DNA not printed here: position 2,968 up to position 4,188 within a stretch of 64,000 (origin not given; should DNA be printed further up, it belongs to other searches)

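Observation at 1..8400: Fla/Tad-type filament assembly core co-operonic with two radical SAM enzymes, a Cys-rich signal-peptide protein and a prepilin-peptidase-like protein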

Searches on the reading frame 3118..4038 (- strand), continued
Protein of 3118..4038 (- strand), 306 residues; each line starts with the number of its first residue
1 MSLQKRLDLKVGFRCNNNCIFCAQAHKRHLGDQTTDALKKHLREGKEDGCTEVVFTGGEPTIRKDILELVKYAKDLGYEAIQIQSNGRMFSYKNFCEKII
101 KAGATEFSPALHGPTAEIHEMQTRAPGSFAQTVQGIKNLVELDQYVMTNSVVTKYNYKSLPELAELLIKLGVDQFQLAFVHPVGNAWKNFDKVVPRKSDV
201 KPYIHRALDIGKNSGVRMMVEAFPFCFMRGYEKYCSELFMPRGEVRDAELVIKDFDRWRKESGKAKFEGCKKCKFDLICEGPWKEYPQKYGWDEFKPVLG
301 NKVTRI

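Call 19: find_encoding_contigs(protein=P0056, flank=10000, max_places=1)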
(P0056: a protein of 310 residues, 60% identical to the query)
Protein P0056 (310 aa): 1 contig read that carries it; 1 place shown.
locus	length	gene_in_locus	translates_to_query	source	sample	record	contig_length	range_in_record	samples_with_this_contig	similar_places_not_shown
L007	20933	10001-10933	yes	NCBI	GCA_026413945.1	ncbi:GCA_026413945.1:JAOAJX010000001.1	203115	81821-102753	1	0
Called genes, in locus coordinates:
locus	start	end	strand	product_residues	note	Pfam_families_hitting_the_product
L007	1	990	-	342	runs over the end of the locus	-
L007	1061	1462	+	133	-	PF01870:Hjc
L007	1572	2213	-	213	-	-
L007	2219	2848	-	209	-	-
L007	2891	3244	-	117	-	PF01981:PTH2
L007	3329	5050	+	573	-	-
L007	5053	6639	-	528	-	-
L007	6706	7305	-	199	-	-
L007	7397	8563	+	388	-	PF13905:Thioredoxin_8 (faint), PF00085:Thioredoxin (faint)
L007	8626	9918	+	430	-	-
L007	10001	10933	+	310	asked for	PF04055:Radical_SAM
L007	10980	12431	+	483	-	PF13186:SPASM (faint), PF04055:Radical_SAM, PF13353:Fer4_12 (weak)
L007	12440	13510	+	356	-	PF01478:Peptidase_A24, PF06819:Arc_PepC (weak)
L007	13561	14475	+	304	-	PF04055:Radical_SAM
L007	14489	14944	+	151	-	-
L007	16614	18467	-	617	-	PF04055:Radical_SAM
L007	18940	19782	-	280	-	PF04055:Radical_SAM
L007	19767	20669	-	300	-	PF04055:Radical_SAM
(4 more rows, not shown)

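Call 25: find_related_loci(query=A1, collection=genome_contigs, flank=10000)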
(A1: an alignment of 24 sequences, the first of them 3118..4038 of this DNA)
Query A1 (306 aa) in genome_contigs; peptide patterns used: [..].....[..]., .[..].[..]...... (x = any residue, [..] = any of these).
494 stretches matched a pattern; 474 encode a relative of the query (tblastn E <= 1e-3); the best 80 are kept; 80 distinct loci.
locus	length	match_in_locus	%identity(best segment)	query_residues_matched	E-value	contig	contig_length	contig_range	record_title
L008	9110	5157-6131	85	1-306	0e+0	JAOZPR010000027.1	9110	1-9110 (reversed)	MAG: Candidatus Aenigmatarchaeota archaeon isolate GMC4.metabat2.263 GMC4_11911_length_9110_cov_9.399337, whole genome s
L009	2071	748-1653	75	5-306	1e-169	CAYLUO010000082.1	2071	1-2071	MAG TPA_asm: uncultured archaeon isolate binchicken_co34_224 genome assembly, contig: NODE_101670_length_2071_cov_2.5307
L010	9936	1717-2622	68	2-303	2e-148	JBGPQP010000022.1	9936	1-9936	MAG: Candidatus Aenigmatarchaeota archaeon isolate OBJ1_062018_150_3 k141_2033398_length_9936_cov_8.0000, whole genome s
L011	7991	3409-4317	68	1-303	2e-144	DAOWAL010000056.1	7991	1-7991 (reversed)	MAG TPA_asm: Candidatus Aenigmatarchaeota archaeon isolate CSMAG_1834 CSMAG_1834_k141_2665445_length_7991_cov_8.0000, wh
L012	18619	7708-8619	67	3-306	2e-142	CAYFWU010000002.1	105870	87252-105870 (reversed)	MAG TPA_asm: uncultured archaeon isolate ERP108616_co2_128 genome assembly, contig: NODE_110_length_105870_cov_7.528649,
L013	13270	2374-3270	66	5-303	1e-141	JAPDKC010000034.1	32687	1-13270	MAG: archaeon isolate S5B6_HD70 c_000000000428, whole genome shotgun sequence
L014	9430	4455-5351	66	5-303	5e-141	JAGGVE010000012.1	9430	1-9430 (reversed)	MAG: Candidatus Iainarchaeum archaeon isolate AUK092 PB_MBMC_046_c_000000000005, whole genome shotgun sequence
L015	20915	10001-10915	67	2-306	8e-140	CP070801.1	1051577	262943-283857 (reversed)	MAG: Candidatus Aenigmatarchaeota archaeon isolate bin1364 chromosome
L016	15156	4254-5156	62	3-303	1e-137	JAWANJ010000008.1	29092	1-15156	MAG: Candidatus Iainarchaeum archaeon isolate SRBZ-2_201901_bins_199 SRBZ-2_201901_bins_199_scaffold_8, whole genome sho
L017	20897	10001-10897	62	5-303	9e-137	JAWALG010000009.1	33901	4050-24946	MAG: Candidatus Iainarchaeum archaeon isolate SRBZ-1_202007_bins_46 SRBZ-1_202007_bins_46_scaffold_9, whole genome shotg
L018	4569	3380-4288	66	1-299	3e-138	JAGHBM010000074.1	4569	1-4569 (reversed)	MAG: Candidatus Aenigmatarchaeota archaeon isolate AUK256 PB_MBMC_210_c_000000000041, whole genome shotgun sequence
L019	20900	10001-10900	60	5-304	3e-134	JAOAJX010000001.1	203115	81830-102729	MAG: Candidatus Iainarchaeum archaeon isolate SKW289 NODE_1_length_203115_cov_9.275077, whole genome shotgun sequence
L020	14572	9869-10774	64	5-303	2e-132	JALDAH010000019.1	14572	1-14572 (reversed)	MAG: Candidatus Nanoanaerosalina archaeon isolate NHA23 k141_337366_length_14572_cov_27.6133, whole genome shotgun seque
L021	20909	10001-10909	59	1-303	2e-131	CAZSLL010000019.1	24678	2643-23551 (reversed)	MAG TPA_asm: uncultured archaeon isolate SRP141376_co4_278 genome assembly, contig: NODE_3642_length_24678_cov_5.766641,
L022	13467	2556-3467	62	3-306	5e-131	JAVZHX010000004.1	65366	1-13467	MAG: Candidatus Micrarchaeia archaeon isolate DRTY-6_201901_bins_19 DRTY-6_201901_bins_19_scaffold_4, whole genome shotg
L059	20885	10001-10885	57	4-298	8e-115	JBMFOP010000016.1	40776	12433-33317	MAG: Myxococcota bacterium isolate KM4338-40 NODE_16_length_40776_cov_4.678420, whole genome shotgun sequence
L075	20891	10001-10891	53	3-298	4e-112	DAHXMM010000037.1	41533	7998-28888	MAG TPA_asm: Elusimicrobia bacterium isolate clean1622 k141_892565, whole genome shotgun sequence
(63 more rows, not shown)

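Call 28: search_protein_families(library=ncbifam, proteins=[L006:2108-3172:+, L006:6452-6859:+, L006:6864-7421:+, L006:7458-8039:+, L006:8091-10001:+, L006:10947-11831:+, L006:11854-12828:+, L006:12879-13790:+, L006:14904-15800:+, L006:4760-5014:+], max_evalue=0.001)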
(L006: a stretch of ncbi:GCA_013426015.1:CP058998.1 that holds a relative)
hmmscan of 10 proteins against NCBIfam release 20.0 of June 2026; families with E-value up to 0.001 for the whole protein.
L006:2108-3172:+ (354 aa): 0 families

L006:6452-6859:+ (135 aa): 2 families
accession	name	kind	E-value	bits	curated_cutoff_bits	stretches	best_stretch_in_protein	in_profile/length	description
NF038309.1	HisXaaSer_A3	equivalog_domain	3.9e-07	29.8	65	1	26-94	2-71/81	His-Xaa-Ser repeat protein HxsA3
NF038313.3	HisXaaSer_A4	exception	3.3e-05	24.7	55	1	26-128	2-91/93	His-Xaa-Ser repeat protein HxsA4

L006:6864-7421:+ (185 aa): 0 families

L006:7458-8039:+ (193 aa): 0 families

L006:8091-10001:+ (636 aa): 61 families (the best 25 are shown)
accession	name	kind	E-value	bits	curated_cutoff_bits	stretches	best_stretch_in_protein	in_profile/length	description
NF047865.1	rSAM_PapB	equivalog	1.4e-29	103.4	340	1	89-400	7-319/330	PapB family radical SAM/SPASM ranthipeptide maturase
TIGR03974.1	rSAM_six_Cys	equivalog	2.2e-26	92.7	425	1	93-432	105-450/451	thioether cross-link-forming SCIFF peptide maturase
TIGR03906.1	quino_hemo_SAM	equivalog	3e-25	88.8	453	2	92-269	101-288/467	quinohemoprotein amine dehydrogenase maturation protein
TIGR04064.1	rSAM_nif11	equivalog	5.5e-25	88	518.7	2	88-265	81-263/459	nif11-like peptide radical SAM maturase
TIGR03942.1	sulfatase_rSAM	equivalog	1.3e-21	77.1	349.45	1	93-398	9-325/363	anaerobic sulfatase maturase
NF040492.1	not_ScfB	exception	1.6e-20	73.5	855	1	93-428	103-445/450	ScfB-related radical SAM/SPASM orphan maturase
NF041298.1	rSAM_mat_DynA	equivalog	1e-19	70.7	450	1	89-407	5-331/356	dynobactin maturation radical SAM/SPASM protein DynA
TIGR03978.1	rSAM_paired_1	equivalog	2.3e-19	69.5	370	1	89-297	87-303/466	His-Xaa-Ser system radical SAM maturase HxsB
NF038107.1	rSAM_NF038107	equivalog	8.9e-19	67.6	600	1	87-399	87-402/444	Cys-every-fifth radical SAM/SPASM peptide maturase CefB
TIGR04317.1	W_rSAM_matur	equivalog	2.1e-18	66.6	380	1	91-423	10-345/349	tungsten cofactor oxidoreductase radical SAM maturase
TIGR04068.1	rSAM_ocin_clost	equivalog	2e-17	63.2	500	1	91-228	90-236/462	Cys-rich peptide radical SAM maturase CcpM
TIGR04083.1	rSAM_pep_methan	hypoth_equivalog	8.2e-17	61.1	300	1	89-409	4-322/376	TIGR04083 family peptide-modifying radical SAM enzyme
TIGR04115.1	rSAM_Cxxx_rpt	equivalog_domain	4.6e-16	59.2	350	1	91-395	8-324/359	radical SAM peptide maturase, CXXX-repeat target family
TIGR04163.1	rSAM_cobopep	equivalog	9.3e-15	54.3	375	1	89-429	68-417/428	peptide-modifying radical SAM enzyme CbpB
TIGR04261.1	rSAM_GlyRichRpt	subfamily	2.3e-14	53.2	310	1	89-263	1-184/363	cyclophane-forming radical SAM/SPASM peptide maturase GrrM/OscB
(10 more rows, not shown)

L006:10947-11831:+ (294 aa): 41 families (the best 25 are shown)
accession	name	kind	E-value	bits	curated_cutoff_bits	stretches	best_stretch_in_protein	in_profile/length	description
NF038332.1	rSAM_rare_HxsC4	exception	7.7e-46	156.8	500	2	4-208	14-224/335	radical SAM protein HxsC4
TIGR04545.1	rSAM_ahbD_hemeb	equivalog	2.2e-27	96.4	500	1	12-186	8-183/339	heme b synthase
TIGR04546.1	rSAM_ahbC_deAc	equivalog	1.5e-25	89.8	650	1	13-170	48-205/390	12,18-didecarboxysiroheme deacetylase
TIGR04053.2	TIGR04053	equivalog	4.8e-24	85.3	395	1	14-184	18-193/366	TIGR04053 family radical SAM/SPASM domain-containing protein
TIGR04055.1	rSAM_NirJ2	equivalog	5.5e-24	85.3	500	1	13-186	9-182/326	putative heme d1 biosynthesis radical SAM protein NirJ2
TIGR03977.1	rSAM_pair_HxsC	equivalog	6.1e-23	81.1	267.9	1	9-206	30-233/292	His-Xaa-Ser system radical SAM maturase HxsC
TIGR04347.1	pseudo_SAM_Halo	equivalog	9.8e-23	81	525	1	13-179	47-211/390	TIGR04347 family pseudo-SAM/SPASM protein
TIGR04466.1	rSAM_BlsE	equivalog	3.2e-22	79.4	400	1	13-167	12-164/327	cytosylglucuronate decarboxylase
TIGR02668.1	moaA_archaeal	equivalog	6.8e-22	77.8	325.25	1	12-204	18-212/303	GTP 3',8-cyclase MoaA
TIGR04054.1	rSAM_NirJ1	equivalog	6.3e-21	74.4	650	1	10-168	42-200/387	putative heme d1 biosynthesis radical SAM protein NirJ1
TIGR04051.1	rSAM_NirJ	equivalog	1.5e-19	70.2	515.45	1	14-169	12-167/354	heme d1 biosynthesis radical SAM protein NirJ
NF045574.1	sacti_mat_StsB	exception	1.5e-19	70.2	625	1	13-170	105-261/466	StsB family radical SAM/SPASM domain sactipeptide maturase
TIGR04251.1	SCM_rSAM_ScmF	equivalog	4.8e-19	69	400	1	13-180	13-184/353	SynChlorMet cassette radical SAM/SPASM protein ScmF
TIGR04303.1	GeoRSP_rSAM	equivalog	1e-18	68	400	1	12-175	13-174/325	GeoRSP system radical SAM/SPASM protein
NF001199.0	PRK00164.2-1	equivalog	1.1e-18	67.5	231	1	12-168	20-178/308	GTP 3',8-cyclase MoaA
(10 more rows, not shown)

L006:11854-12828:+ (324 aa): 55 families (the best 25 are shown)
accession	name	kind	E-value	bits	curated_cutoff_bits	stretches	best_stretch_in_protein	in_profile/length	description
NF038332.1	rSAM_rare_HxsC4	exception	2.6e-36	125.4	500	1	6-226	18-245/335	radical SAM protein HxsC4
TIGR03977.1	rSAM_pair_HxsC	equivalog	1.2e-27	96.6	267.9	1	4-226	27-254/292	His-Xaa-Ser system radical SAM maturase HxsC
TIGR02668.1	moaA_archaeal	equivalog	5.3e-27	94.6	325.25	1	6-165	14-175/303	GTP 3',8-cyclase MoaA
TIGR04054.1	rSAM_NirJ1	equivalog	3.5e-26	91.7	650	1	9-174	43-208/387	putative heme d1 biosynthesis radical SAM protein NirJ1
TIGR04546.1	rSAM_ahbC_deAc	equivalog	2.2e-24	86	650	1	8-166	45-203/390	12,18-didecarboxysiroheme deacetylase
TIGR02666.1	moaA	equivalog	2.6e-24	85.8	284.05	1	8-166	16-183/336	GTP 3',8-cyclase MoaA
NF001199.0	PRK00164.2-1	equivalog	3.4e-24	85.5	231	1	6-165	16-177/308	GTP 3',8-cyclase MoaA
TIGR04545.1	rSAM_ahbD_hemeb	equivalog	1.8e-22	80.3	500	1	9-165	7-164/339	heme b synthase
TIGR04347.1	pseudo_SAM_Halo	equivalog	1.1e-21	77.6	525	1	8-166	44-202/390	TIGR04347 family pseudo-SAM/SPASM protein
NF045646.2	rSAM_Se_TrsS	equivalog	4.2e-21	75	490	1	5-175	89-263/441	radical SAM (seleno)protein TrsS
TIGR04055.1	rSAM_NirJ2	equivalog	1e-20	74.6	500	1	9-184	7-180/326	putative heme d1 biosynthesis radical SAM protein NirJ2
TIGR04303.1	GeoRSP_rSAM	equivalog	1.2e-20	74.3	400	1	8-166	11-167/325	GeoRSP system radical SAM/SPASM protein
NF045702.1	rSAM_GDGT_ether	equivalog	2.1e-20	72.8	450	1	5-165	89-255/486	tetraether lipid synthase Tes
TIGR04051.1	rSAM_NirJ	equivalog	1.1e-19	70.7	515.45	1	4-188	7-186/354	heme d1 biosynthesis radical SAM protein NirJ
NF045574.1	sacti_mat_StsB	exception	2.4e-18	66.2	625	1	10-164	104-257/466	StsB family radical SAM/SPASM domain sactipeptide maturase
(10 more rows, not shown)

L006:12879-13790:+ (303 aa): 43 families (the best 25 are shown)
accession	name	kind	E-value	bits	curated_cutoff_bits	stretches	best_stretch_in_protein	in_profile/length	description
NF038332.1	rSAM_rare_HxsC4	exception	5.6e-41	140.8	500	2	11-214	47-244/335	radical SAM protein HxsC4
TIGR02668.1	moaA_archaeal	equivalog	3.5e-23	82.1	325.25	1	10-191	41-211/303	GTP 3',8-cyclase MoaA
TIGR04466.1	rSAM_BlsE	equivalog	3.9e-23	82.4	400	1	10-160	32-172/327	cytosylglucuronate decarboxylase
TIGR03977.1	rSAM_pair_HxsC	equivalog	9.6e-21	73.9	267.9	1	15-214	58-253/292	His-Xaa-Ser system radical SAM maturase HxsC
TIGR04545.1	rSAM_ahbD_hemeb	equivalog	1.2e-20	74.3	500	1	11-166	32-178/339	heme b synthase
NF001199.0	PRK00164.2-1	equivalog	1.2e-19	70.7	231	1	10-122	43-153/308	GTP 3',8-cyclase MoaA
TIGR04347.1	pseudo_SAM_Halo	equivalog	2.4e-19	69.9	525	1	10-161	69-210/390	TIGR04347 family pseudo-SAM/SPASM protein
TIGR04053.2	TIGR04053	equivalog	2.5e-19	69.8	395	1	26-163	57-187/366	TIGR04053 family radical SAM/SPASM domain-containing protein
TIGR02666.1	moaA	equivalog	5.2e-18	65.1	284.05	1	11-169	45-198/336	GTP 3',8-cyclase MoaA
TIGR04055.1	rSAM_NirJ2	equivalog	1.9e-17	63.8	500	1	10-165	30-176/326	putative heme d1 biosynthesis radical SAM protein NirJ2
TIGR04546.1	rSAM_ahbC_deAc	equivalog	3e-17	62.5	650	1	10-154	70-204/390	12,18-didecarboxysiroheme deacetylase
TIGR04133.1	rSAM_w_lipo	hypoth_equivalog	1.1e-16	60.8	425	1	19-166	67-205/350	TIGR04133 family radical SAM/SPASM protein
TIGR02109.1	PQQ_syn_pqqE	equivalog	1.8e-16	60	381.35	1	5-160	33-179/358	pyrroloquinoline quinone biosynthesis protein PqqE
TIGR04054.1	rSAM_NirJ1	equivalog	4.8e-16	58.4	650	1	11-152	68-199/387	putative heme d1 biosynthesis radical SAM protein NirJ1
TIGR04317.1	W_rSAM_matur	equivalog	8.2e-16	58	380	1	16-170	43-189/349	tungsten cofactor oxidoreductase radical SAM maturase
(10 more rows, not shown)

L006:14904-15800:+ (298 aa): 42 families (the best 25 are shown)
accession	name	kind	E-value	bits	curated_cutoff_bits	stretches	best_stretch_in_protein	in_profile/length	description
TIGR03977.1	rSAM_pair_HxsC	equivalog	6.3e-62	209.1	267.9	1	10-267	33-290/292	His-Xaa-Ser system radical SAM maturase HxsC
NF038332.1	rSAM_rare_HxsC4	exception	1.7e-35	122.8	500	1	6-230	18-244/335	radical SAM protein HxsC4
TIGR02668.1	moaA_archaeal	equivalog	2.3e-18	66.2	325.25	1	6-216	14-220/303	GTP 3',8-cyclase MoaA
TIGR04250.1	SCM_rSAM_ScmE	equivalog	4.7e-18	65.2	400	1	5-226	6-223/358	SynChlorMet cassette radical SAM/SPASM protein ScmE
NF001199.0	PRK00164.2-1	equivalog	9.4e-17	61.1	231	1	6-207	16-214/308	GTP 3',8-cyclase MoaA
TIGR04545.1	rSAM_ahbD_hemeb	equivalog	2.3e-15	56.9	500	1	8-169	6-164/339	heme b synthase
TIGR02666.1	moaA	equivalog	8.2e-15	54.6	284.05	1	7-185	15-198/336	GTP 3',8-cyclase MoaA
NF050035.1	rSAM_WgK_link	exception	1.7e-14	53.6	650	1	3-222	10-222/367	radical SAM/SPASM peptide maturase WgkB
TIGR04054.1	rSAM_NirJ1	equivalog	4.3e-14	51.9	650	1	10-170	44-200/387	putative heme d1 biosynthesis radical SAM protein NirJ1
TIGR04251.1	SCM_rSAM_ScmF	equivalog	5.7e-14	52.3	400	1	49-161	56-163/353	SynChlorMet cassette radical SAM/SPASM protein ScmF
TIGR04053.2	TIGR04053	equivalog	9.9e-14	51.3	395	1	21-176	28-182/366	TIGR04053 family radical SAM/SPASM domain-containing protein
TIGR04317.1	W_rSAM_matur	equivalog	9.1e-13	48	380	1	9-168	11-172/349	tungsten cofactor oxidoreductase radical SAM maturase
TIGR04133.1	rSAM_w_lipo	hypoth_equivalog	5.5e-12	45.3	425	1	11-212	37-231/350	TIGR04133 family radical SAM/SPASM protein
TIGR04466.1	rSAM_BlsE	equivalog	7.2e-12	45.4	400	1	10-168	11-163/327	cytosylglucuronate decarboxylase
TIGR04051.1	rSAM_NirJ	equivalog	8.1e-12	44.8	515.45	1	12-194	12-188/354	heme d1 biosynthesis radical SAM protein NirJ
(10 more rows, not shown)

L006:4760-5014:+ (84 aa): 1 family
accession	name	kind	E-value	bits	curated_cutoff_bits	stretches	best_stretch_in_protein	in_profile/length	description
NF038315.1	HxsD_rel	equivalog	1.2e-10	41.4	41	1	15-79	1-62/62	HxsD-like protein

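Call 48: search_protein_families(library=padloc, proteins=[window:3118-4038:-], max_evalue=0.001)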
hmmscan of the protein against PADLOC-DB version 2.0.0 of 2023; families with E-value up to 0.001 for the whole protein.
window:3118-4038:- (306 aa): 3 families
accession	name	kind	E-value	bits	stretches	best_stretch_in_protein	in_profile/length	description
PDLC02904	pVip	-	3e-14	51.2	1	14-192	12-192/262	Viperins associated with kinases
PDLC02903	pVip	-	8e-13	46.4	1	14-185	9-176/257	Viperins not associated with kinases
PDLC02905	pVip-kinase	-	0.00037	17.8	1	27-90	213-272/474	Viperin-kinase fusion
